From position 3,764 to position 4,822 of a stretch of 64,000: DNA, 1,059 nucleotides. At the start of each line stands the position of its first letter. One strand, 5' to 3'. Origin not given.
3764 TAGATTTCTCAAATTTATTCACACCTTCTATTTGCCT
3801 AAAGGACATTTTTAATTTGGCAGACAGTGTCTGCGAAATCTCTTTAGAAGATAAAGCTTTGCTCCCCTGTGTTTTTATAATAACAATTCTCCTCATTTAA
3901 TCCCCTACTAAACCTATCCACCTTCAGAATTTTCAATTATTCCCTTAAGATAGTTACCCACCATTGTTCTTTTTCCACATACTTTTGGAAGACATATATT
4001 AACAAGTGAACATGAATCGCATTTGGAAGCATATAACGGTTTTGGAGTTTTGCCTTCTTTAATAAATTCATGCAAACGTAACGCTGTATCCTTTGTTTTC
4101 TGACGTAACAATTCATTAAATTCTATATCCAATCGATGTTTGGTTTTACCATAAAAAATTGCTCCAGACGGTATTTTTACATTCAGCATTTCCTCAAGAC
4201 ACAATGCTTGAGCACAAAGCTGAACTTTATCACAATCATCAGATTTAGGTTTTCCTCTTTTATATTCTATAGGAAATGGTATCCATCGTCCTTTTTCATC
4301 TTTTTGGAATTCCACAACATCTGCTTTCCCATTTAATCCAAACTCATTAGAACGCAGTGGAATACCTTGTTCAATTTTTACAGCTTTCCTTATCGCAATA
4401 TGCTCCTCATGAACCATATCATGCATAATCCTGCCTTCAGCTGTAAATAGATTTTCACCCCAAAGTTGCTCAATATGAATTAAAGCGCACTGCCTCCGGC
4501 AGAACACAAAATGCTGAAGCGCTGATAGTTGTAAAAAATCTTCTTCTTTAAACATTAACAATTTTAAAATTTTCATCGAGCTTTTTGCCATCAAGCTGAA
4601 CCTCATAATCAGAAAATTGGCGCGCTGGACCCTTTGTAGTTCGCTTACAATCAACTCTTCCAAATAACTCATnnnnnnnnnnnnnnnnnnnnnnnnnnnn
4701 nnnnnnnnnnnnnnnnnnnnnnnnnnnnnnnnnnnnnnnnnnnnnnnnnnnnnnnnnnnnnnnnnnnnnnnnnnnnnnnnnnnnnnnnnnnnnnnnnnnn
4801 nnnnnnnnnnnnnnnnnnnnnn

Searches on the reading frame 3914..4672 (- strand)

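Call 51: search_protein_families(library=pfam, proteins=[window:3914-4672:-], max_evalue=0.00001)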
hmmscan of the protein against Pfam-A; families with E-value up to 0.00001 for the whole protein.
window:3914-4672:- (252 aa): 1 family
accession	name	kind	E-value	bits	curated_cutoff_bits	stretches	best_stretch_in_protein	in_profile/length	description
PF01930.23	Cas_Cas4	-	2.8e-23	83.2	22.7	1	50-228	3-159/160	Domain of unknown function DUF83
